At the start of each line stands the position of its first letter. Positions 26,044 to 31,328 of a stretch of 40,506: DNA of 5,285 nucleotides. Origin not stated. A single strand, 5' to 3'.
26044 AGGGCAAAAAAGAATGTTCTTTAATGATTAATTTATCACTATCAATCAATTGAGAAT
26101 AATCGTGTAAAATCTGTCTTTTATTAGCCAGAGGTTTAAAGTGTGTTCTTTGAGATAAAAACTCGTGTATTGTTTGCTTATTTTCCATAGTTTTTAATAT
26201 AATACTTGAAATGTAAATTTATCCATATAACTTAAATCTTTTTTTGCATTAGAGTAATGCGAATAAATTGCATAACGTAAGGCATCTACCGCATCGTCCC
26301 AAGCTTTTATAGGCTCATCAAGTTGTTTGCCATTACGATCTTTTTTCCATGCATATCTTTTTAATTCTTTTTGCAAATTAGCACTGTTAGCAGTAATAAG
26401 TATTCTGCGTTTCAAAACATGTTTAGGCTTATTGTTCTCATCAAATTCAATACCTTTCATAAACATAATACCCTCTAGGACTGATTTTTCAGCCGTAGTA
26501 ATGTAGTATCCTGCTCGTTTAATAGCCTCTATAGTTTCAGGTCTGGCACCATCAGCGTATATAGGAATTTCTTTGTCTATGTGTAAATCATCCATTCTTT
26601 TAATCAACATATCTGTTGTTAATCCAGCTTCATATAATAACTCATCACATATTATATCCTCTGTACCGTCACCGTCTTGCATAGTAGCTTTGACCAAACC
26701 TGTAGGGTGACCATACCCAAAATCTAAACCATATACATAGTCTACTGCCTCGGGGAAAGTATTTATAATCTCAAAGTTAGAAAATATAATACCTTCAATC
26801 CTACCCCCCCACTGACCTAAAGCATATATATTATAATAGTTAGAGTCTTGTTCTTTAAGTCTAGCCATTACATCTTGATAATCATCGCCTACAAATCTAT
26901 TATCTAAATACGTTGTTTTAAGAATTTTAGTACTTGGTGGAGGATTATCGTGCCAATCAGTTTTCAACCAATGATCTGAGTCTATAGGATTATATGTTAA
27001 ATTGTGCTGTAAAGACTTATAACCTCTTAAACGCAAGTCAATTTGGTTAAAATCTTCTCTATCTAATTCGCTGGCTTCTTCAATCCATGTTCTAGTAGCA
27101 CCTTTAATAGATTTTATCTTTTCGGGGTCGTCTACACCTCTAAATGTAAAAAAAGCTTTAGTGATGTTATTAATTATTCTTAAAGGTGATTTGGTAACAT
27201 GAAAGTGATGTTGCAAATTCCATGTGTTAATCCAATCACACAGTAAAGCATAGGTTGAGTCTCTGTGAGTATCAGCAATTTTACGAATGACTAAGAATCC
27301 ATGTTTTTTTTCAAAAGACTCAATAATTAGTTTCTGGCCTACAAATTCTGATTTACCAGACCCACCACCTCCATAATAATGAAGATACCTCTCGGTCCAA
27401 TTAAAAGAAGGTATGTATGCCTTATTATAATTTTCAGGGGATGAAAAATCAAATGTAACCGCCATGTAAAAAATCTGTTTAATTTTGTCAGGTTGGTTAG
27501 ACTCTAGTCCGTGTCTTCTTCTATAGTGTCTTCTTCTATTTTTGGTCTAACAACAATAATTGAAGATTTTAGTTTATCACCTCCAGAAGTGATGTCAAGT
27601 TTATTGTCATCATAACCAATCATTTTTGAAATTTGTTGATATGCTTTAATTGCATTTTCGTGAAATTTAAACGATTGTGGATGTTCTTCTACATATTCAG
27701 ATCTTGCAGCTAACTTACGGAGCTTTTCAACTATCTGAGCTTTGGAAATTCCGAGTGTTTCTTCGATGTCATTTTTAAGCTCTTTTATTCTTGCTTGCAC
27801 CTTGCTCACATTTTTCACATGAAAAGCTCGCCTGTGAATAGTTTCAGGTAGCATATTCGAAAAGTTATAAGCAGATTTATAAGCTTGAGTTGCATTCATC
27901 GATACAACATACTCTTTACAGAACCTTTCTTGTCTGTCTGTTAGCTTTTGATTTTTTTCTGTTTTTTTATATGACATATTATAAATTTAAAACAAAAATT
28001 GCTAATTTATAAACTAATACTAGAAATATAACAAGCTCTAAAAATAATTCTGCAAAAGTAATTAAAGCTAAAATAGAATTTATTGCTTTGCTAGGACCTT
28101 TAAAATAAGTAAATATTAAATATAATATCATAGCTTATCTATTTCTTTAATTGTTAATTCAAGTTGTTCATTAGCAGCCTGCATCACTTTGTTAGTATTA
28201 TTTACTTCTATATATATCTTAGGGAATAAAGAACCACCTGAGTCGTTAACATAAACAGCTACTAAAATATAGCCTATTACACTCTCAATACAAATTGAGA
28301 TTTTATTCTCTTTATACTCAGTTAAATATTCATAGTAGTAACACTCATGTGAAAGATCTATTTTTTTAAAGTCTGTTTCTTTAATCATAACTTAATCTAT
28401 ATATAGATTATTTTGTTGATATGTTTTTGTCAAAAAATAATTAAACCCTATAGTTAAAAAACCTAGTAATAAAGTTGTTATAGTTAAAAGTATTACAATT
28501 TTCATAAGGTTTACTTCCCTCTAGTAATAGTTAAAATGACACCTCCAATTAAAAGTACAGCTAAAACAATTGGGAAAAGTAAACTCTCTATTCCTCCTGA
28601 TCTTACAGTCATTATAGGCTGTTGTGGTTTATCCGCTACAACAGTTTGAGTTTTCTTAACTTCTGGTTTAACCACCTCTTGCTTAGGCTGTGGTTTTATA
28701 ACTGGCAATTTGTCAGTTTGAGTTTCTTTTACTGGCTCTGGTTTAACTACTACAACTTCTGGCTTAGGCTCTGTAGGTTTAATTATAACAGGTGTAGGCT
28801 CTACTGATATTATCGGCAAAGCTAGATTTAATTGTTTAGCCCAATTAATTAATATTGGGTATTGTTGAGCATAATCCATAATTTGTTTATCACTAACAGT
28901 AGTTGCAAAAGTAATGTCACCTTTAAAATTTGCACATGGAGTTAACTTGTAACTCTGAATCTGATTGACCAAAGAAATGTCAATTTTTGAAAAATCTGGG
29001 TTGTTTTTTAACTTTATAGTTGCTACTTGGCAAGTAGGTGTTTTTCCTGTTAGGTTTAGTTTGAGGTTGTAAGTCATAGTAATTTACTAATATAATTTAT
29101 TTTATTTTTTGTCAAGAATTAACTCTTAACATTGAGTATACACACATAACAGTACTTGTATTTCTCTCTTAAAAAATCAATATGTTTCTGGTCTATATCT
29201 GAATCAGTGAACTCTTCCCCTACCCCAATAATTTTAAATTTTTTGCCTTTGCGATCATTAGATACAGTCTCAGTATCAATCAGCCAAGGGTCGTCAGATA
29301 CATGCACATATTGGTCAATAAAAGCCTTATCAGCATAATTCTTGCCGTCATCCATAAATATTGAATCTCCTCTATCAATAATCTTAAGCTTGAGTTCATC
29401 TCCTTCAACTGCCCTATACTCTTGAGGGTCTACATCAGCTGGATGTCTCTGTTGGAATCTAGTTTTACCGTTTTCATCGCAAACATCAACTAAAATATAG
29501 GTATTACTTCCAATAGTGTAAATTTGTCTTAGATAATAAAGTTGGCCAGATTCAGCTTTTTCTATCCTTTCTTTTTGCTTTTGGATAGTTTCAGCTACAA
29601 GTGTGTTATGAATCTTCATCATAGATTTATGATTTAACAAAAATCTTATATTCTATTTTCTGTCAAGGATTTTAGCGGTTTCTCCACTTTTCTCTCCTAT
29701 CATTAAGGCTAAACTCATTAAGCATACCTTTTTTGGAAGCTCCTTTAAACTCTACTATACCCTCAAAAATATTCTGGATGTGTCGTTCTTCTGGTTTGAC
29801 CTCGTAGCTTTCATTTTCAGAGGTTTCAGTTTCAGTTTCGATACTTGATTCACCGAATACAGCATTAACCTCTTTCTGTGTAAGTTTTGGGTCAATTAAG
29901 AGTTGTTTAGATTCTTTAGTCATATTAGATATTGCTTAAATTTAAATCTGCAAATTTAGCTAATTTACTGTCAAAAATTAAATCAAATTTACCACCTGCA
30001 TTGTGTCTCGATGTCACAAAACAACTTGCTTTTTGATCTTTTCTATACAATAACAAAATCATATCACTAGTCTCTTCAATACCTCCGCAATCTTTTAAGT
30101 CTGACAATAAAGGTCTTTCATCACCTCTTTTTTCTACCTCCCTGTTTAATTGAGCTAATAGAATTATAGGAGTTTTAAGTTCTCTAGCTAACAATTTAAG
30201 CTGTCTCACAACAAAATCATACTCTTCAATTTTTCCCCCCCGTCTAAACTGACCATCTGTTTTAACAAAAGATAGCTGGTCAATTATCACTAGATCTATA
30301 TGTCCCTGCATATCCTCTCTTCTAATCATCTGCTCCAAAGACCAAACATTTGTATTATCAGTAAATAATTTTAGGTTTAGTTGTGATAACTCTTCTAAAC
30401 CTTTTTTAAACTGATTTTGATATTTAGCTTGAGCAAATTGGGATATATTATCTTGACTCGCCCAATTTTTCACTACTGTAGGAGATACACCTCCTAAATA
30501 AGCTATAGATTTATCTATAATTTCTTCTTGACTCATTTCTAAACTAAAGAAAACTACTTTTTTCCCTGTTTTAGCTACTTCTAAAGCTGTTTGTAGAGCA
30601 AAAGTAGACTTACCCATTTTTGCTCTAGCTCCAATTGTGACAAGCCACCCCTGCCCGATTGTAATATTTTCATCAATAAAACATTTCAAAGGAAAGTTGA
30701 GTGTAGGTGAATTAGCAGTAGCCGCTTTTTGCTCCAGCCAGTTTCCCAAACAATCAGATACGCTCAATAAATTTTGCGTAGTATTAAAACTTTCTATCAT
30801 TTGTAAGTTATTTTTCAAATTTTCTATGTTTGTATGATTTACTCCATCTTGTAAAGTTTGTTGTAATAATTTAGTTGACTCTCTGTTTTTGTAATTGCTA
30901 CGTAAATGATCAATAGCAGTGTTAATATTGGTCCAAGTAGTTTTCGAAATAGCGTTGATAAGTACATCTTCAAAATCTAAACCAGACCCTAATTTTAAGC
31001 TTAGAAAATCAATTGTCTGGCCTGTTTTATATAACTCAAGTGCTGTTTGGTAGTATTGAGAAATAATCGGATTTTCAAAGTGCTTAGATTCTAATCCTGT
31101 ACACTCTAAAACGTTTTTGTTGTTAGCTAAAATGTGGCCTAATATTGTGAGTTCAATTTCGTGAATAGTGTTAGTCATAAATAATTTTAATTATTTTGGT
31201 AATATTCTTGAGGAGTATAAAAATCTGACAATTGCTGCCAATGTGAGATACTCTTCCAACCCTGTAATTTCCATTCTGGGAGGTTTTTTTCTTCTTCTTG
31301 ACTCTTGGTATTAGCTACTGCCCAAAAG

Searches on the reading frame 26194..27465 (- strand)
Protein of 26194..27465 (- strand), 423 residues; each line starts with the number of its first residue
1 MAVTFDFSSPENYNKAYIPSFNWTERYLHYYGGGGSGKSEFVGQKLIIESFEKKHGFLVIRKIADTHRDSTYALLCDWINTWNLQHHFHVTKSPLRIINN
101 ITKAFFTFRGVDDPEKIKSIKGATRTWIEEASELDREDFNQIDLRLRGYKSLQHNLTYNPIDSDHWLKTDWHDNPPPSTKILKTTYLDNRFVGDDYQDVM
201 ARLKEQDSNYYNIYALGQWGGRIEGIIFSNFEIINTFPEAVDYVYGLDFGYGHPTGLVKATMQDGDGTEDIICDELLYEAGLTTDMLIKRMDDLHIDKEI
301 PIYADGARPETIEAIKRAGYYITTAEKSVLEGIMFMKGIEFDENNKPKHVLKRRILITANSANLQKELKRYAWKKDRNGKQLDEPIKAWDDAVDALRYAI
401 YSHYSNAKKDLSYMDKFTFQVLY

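Call 67: search_dna_similar(query=window:26194-27465:-, collection=phages, mode=protein, max_rows=12)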
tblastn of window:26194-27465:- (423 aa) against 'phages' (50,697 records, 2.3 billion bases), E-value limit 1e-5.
Records with a match: 1703; places in all: 1706; records where one place covers at least 80% of the query: 812.
Best place of each record, by identity: <60% 1703.
By first word of the organism name: Streptococcus 355; Staphylococcus 222; Salmonella 133; Bacteroides 94; Enterococcus 90; Flavobacterium 86; Acinetobacter 67; Clostridium 64; Vibrio 60; Klebsiella 57; and 77 more.
By host as written in the record: - 217; Staphylococcus aureus 72; Streptococcus thermophilus 64; Acinetobacter baumannii 32; Clostridium sporogenes ATCC-15579 30; Klebsiella pneumoniae 30; Enterococcus faecalis 28; Flavobacterium sp. LMO9 27; and 651 more.
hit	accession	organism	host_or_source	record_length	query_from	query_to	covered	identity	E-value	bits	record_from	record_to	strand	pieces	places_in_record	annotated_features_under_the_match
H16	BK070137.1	Bacteriophage sp.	Helicobacter pullorum NCTC 12824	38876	14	402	92%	43.5%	1e-91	308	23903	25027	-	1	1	Phage terminase, large subunit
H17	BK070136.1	Bacteriophage sp.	Helicobacter pullorum NCTC 12824 genome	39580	14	402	92%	43.5%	1e-91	308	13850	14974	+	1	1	PBSX family phage terminase large subunit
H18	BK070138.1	Bacteriophage sp.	Helicobacter pullorum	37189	14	402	92%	43.3%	4e-91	306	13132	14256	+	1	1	Phage terminase, large subunit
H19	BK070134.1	Bacteriophage sp.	Helicobacter pullorum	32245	14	402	92%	43.1%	1e-91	308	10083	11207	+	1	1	none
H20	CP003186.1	Thermoanaerobacterium phage THSA-485A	Thermoanaerobacterium saccharolyticum ...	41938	10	402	93%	41.2%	3e-70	246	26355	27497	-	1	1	phage terminase, large subunit, PBSX family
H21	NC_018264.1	Thermoanaerobacterium phage THSA-485A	Thermoanaerobacterium saccharolyticum ...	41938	10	402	93%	41.2%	3e-70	246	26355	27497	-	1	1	terminase large subunit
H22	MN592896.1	Alteromonas phage XX1924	Alteromonas litorea TF-22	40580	16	400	91%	36.5%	1e-59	215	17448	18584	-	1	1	terminase large subunit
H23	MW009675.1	Vibrio phage vB_VpP_BT-1011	Vibrio parahaemolyticus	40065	1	405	96%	34.3%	4e-57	208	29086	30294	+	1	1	terminase large subunit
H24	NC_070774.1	Vibrio phage vB_VpP_BT-1011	Vibrio parahaemolyticus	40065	1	405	96%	34.3%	4e-57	208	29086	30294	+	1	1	terminase large subunit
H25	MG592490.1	Vibrio phage 1.116.O._10N.222.52.C10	Vibrio breoganii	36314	16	407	93%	35.3%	3e-54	200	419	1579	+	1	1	terminase large subunit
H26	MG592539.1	Vibrio phage 1.172.O._10N.261.52.F5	Vibrio breoganii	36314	16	407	93%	35.3%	3e-54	200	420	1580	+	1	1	terminase large subunit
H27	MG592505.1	Vibrio phage 1.134.O._10N.222.52.B8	Vibrio breoganii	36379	16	407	93%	35.3%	3e-54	200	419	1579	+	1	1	terminase large subunit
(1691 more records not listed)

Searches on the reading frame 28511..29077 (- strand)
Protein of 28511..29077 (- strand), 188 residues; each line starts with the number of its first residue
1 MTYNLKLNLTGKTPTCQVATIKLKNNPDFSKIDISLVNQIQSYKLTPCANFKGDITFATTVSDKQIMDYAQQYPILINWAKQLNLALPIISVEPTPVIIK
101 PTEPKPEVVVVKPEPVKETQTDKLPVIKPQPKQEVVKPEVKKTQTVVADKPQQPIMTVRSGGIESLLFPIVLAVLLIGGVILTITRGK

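Call 10: search_protein_families(library=phrogs, proteins=[window:28511-29077:-], max_evalue=0.01)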
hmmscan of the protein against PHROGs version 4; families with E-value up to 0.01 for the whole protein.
window:28511-29077:- (188 aa): 0 families

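Call 11: search_protein_families(library=pfam, proteins=[window:28511-29077:-], max_evalue=0.01)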
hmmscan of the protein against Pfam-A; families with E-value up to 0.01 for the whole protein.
window:28511-29077:- (188 aa): 1 family
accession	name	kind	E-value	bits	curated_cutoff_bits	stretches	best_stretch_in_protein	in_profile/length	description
PF17892.7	Cadherin_5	-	0.0044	17.3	26.5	1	39-69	59-89/98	Cadherin-like domain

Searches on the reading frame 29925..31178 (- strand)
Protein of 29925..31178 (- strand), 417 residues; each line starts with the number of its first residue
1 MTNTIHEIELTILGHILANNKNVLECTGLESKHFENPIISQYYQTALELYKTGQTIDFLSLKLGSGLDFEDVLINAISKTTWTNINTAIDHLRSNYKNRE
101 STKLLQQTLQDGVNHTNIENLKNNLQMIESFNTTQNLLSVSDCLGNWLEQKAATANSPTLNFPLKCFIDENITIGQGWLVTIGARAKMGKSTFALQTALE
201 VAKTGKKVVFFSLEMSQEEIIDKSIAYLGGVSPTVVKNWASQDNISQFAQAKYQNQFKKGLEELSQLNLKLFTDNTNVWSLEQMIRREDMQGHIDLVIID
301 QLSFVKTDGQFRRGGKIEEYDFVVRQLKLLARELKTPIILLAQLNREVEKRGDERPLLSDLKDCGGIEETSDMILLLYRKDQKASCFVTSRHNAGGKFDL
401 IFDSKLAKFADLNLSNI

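Call 10: search_protein_families(library=phrogs, proteins=[window:29925-31178:-], max_evalue=0.01)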
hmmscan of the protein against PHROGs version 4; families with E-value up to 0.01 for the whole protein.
window:29925-31178:- (417 aa): 7 families
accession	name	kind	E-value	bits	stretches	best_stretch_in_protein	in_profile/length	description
phrog_19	-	DNA, RNA and nucleotide metabolism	3.1e-63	215.6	1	6-384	161-545/621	DnaB-like replicative helicase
phrog_243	-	DNA, RNA and nucleotide metabolism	6.2e-35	121.5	1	153-399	14-247/273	DnaB-like replicative helicase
phrog_11530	-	unknown function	1.5e-22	81.4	1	287-381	26-117/184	-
phrog_239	-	DNA, RNA and nucleotide metabolism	6.6e-19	69.3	1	174-385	355-561/801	DNA primase/helicase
phrog_19720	-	unknown function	2.3e-05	25.2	1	182-223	5-46/213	-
phrog_6891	-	other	0.00045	20.9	1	185-308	50-136/310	ATPase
phrog_124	-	DNA, RNA and nucleotide metabolism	0.0045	17.4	0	170-305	36-120/382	Sak4-like ssDNA annealing protein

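Call 11: search_protein_families(library=pfam, proteins=[window:29925-31178:-], max_evalue=0.01)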
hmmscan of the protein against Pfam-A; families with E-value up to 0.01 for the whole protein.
window:29925-31178:- (417 aa): 4 families
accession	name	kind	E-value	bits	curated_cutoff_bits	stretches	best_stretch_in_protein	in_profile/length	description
PF03796.21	DnaB_C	-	8.9e-46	156.8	27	1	176-410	18-254/255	DnaB-like helicase C terminal domain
PF13481.12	AAA_25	-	1.6e-07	31.6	27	1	174-344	30-190/195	AAA domain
PF00772.26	DnaB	-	8e-07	29.5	23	1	6-63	6-66/103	DnaB-like helicase N terminal domain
PF14516.12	AAA_35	-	0.0099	15.2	27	0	175-248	29-102/331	AAA-like domain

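Call 13: search_dna_similar(query=window:29925-31178:-, collection=phages, mode=protein, max_rows=15)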
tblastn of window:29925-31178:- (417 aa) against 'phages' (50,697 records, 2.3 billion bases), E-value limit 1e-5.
Records with a match: 1255; places in all: 1259; records where one place covers at least 80% of the query: 423.
Best place of each record, by identity: <60% 1255.
By first word of the organism name: Mycobacterium 134; Staphylococcus 121; Escherichia 97; Salmonella 83; Pseudomonas 83; Acinetobacter 76; Paenibacillus 68; Stx2a-converting 59; Bacteriophage 52; Bacillus 51; and 87 more.
By host as written in the record: - 184; Mycobacterium smegmatis mc2 155 84; Escherichia coli 44; Paenibacillus larvae 37; Pseudomonas aeruginosa 37; Mycobacterium smegmatis mc#155 34; Acinetobacter baumannii 34; Staphylococcus aureus 30; and 381 more.
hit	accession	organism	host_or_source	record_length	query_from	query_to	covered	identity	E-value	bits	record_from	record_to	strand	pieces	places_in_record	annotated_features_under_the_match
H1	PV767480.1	Rossellomorea phage phiT1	Rossellomorea aquimaris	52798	6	412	98%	29.6%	1e-31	133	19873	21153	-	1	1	replicative DNA helicase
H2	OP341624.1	Geobacillus phage vB_GthS_NIIg9.7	Geobacillus thermodenitrificans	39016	9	414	97%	29.6%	1e-34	142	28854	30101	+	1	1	replicative DNA helicase | loader and inhibitor of replicative helicase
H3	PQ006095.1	bajarodcaudo virus 4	Peromyscus fraterculus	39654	6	412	98%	29.5%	4e-27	120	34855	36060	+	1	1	DNAB-like replicative helicase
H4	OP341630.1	Geobacillus phage vB_GthS_PT9.1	Geobacillus thermodenitrificans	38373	9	414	97%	29.0%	2e-33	139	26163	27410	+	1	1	replicative DNA helicase | loader and inhibitor of replicative helicase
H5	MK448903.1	Streptococcus phage Javan310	Streptococcus mitis B9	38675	3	411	98%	28.4%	6e-30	128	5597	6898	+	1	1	replicative DNA helicase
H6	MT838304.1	Bacteriophage sp.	human fecal samples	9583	7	414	98%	27.2%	1e-29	127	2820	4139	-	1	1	record has no annotation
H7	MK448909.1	Streptococcus phage Javan330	Streptococcus mitis SK137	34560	9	412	97%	27.4%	2e-25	115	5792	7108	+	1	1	replicative DNA helicase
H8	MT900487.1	Streptococcus phage 23TH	Streptococcus infantis 23TH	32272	9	410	96%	27.3%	6e-24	110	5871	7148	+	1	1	replicative DNA helicase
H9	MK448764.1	Streptococcus phage Javan457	Streptococcus pyogenes ERR111888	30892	6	416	99%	26.6%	5e-28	122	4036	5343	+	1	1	replicative DNA helicase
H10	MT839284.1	Bacteriophage sp.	human fecal samples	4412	7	414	98%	26.8%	4e-29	125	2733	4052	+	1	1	record has no annotation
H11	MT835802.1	Bacteriophage sp.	human fecal samples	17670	7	414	98%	26.8%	3e-29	126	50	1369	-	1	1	record has no annotation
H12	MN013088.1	Bacillus phage vB_BspS_SplendidRed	Bacillus sp.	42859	6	412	98%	26.7%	1e-22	106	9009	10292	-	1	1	putative helicase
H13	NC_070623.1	Bacillus phage vB_BspS_SplendidRed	Bacillus sp.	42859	6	412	98%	26.7%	1e-22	106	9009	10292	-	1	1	putative helicase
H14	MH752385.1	Bacillus phage Ray17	Bacillus amyloliquefaciens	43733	6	412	98%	26.7%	1e-22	106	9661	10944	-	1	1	helicase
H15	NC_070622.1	Bacillus phage Ray17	Bacillus amyloliquefaciens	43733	6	412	98%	26.7%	1e-22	106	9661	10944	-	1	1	helicase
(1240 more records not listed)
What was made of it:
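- Tried and rejected: DnaB is at most 30% identical, and terminase at most 44%, to known phages (calls 13, 67).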

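Call 27: find_homologous_proteins(query=window:29925-31178:-, max_evalue=1e-40)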
Query window:29925-31178:- (417 aa): 5 proteins with E <= 1e-40 among 8000 candidates.
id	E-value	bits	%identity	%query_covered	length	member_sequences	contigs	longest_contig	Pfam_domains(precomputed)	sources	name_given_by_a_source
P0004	1.5e-272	921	100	100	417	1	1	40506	PF03796.22,PF00772.27,PF13481.13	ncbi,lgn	-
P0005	1.7e-177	608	64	99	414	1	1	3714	PF03796.22,PF00772.27,PF13481.13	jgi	jgi:replicative DNA helicase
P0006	1.1e-112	395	47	98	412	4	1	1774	PF03796.22,PF00772.27,PF13481.13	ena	-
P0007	2.7e-112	394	49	97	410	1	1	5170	PF03796.22,PF00772.27,PF13481.13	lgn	-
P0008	2.7e-104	367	43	97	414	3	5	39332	PF06745.20,PF03796.22,PF00772.27,PF13481.13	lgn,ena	-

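Call 28: find_encoding_contigs(protein=P0007, flank=5000)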
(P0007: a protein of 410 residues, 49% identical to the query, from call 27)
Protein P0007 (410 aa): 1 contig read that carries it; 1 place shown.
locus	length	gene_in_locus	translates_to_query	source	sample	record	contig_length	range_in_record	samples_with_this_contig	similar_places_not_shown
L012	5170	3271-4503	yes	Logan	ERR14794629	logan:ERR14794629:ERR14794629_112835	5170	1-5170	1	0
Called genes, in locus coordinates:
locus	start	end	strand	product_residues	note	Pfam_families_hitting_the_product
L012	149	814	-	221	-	-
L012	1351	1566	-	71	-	-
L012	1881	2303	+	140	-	-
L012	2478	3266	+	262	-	PF13730:HTH_36 (faint)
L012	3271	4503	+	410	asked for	PF00772:DnaB (weak), PF03796:DnaB_C, PF13481:AAA_25 (weak)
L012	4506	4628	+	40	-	-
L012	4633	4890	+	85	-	-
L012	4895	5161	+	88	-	-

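Call 29: find_encoding_contigs(protein=P0008, flank=6000)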
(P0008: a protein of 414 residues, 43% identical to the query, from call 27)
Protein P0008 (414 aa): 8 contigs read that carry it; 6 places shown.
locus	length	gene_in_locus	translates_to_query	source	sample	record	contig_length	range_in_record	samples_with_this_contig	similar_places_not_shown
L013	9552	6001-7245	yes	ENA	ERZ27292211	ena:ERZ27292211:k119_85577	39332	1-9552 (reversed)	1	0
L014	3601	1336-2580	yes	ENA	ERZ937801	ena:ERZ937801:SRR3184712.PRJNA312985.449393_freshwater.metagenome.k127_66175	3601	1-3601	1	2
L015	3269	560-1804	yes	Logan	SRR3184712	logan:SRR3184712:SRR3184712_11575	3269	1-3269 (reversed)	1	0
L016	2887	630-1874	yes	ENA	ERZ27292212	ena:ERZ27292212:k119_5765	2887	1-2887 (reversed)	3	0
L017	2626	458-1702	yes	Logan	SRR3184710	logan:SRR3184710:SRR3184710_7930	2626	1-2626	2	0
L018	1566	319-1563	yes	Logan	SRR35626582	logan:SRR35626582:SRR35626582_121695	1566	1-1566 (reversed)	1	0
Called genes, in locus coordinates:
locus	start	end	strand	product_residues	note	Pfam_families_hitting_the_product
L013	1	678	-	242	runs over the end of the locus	-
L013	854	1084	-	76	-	-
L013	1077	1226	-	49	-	-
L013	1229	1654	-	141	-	-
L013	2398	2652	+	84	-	-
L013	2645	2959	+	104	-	-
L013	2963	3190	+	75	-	-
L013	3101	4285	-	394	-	PF12323:HTH_OrfB_IS605, PF01385:OrfB_IS605, PF07282:Cas12f1-like_TNB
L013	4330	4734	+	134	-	PF01797:Y1_Tnp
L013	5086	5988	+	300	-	-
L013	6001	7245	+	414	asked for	PF00772:DnaB, PF03796:DnaB_C, PF06745:ATPase (weak), PF13481:AAA_25 (faint)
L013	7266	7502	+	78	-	-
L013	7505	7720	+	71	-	-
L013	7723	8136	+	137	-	PF12239:DUF3605 (weak)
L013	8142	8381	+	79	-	-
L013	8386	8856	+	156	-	-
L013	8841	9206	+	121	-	-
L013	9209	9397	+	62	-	-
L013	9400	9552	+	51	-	?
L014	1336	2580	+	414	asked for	PF00772:DnaB, PF03796:DnaB_C, PF06745:ATPase (weak), PF13481:AAA_25 (faint)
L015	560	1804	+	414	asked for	PF00772:DnaB, PF03796:DnaB_C, PF06745:ATPase (weak), PF13481:AAA_25 (faint)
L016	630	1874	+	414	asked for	PF00772:DnaB, PF03796:DnaB_C, PF06745:ATPase (weak), PF13481:AAA_25 (faint)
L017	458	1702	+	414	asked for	PF00772:DnaB, PF03796:DnaB_C, PF06745:ATPase (weak), PF13481:AAA_25 (faint)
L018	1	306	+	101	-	?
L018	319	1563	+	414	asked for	PF00772:DnaB, PF03796:DnaB_C, PF06745:ATPase (weak), PF13481:AAA_25 (faint)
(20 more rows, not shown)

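Call 30: find_encoding_contigs(protein=P0004, flank=3000)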
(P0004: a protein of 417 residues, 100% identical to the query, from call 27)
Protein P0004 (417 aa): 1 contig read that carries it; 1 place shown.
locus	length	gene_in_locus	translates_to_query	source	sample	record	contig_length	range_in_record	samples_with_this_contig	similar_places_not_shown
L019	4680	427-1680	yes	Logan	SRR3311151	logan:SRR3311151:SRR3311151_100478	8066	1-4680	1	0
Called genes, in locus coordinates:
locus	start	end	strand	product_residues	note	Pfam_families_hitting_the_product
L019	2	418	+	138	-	?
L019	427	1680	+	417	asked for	PF00772:DnaB (weak), PF03796:DnaB_C, PF13481:AAA_25 (weak)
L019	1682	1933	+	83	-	-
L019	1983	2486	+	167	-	-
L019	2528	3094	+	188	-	-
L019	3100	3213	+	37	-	-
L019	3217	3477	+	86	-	-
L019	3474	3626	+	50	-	-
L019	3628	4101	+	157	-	PF03592:Terminase_2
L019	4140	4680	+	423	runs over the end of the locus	PF04466:Terminase_3, PF17288:Terminase_3C (weak)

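Call 49: find_related_loci(query=A2, collection=viral_contigs, flank=5000)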
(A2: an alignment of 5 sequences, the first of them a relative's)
Query A2 (417 aa) in viral_contigs; peptide patterns used: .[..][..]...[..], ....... (x = any residue, [..] = any of these).
337 stretches matched a pattern; 29 encode a relative of the query (tblastn E <= 1e-3); 29 distinct loci.
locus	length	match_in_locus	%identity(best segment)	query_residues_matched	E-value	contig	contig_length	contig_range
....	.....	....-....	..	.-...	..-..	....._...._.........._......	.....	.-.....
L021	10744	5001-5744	26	149-403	1e-8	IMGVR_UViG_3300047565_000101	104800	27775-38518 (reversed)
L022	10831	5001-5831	24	116-403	3e-8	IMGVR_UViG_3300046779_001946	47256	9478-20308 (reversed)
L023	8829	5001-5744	25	149-403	7e-8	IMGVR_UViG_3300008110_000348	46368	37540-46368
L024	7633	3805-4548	25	149-403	7e-8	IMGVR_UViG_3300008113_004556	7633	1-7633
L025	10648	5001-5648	25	179-403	7e-8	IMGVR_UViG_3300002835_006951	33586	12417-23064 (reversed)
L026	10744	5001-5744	25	149-403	7e-8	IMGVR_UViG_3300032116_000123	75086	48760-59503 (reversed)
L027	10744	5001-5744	25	149-403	7e-8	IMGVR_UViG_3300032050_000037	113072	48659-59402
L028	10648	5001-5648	25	179-403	1e-7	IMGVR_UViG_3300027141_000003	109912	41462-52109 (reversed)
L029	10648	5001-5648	24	179-403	1e-7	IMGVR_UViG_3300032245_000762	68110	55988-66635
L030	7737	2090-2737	25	179-403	1e-7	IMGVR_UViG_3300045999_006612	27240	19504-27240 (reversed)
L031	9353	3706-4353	25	179-403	1e-7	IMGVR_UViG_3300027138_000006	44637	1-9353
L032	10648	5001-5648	25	179-403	2e-7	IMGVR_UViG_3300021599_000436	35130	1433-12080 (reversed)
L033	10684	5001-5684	27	137-385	3e-7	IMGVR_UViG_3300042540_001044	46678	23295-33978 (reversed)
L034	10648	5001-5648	25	179-403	5e-7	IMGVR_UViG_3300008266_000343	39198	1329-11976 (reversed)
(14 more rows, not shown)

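Call 50: list_cluster_members(proteins=[P0004, P0001])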
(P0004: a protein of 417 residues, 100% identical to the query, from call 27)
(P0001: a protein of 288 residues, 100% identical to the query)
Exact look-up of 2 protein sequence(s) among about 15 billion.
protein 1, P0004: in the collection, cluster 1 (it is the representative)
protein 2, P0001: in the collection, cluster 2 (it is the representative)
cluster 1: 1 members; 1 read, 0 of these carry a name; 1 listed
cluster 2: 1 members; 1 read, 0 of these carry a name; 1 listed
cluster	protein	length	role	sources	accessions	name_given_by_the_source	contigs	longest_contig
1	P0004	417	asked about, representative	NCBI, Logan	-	-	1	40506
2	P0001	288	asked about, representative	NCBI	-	-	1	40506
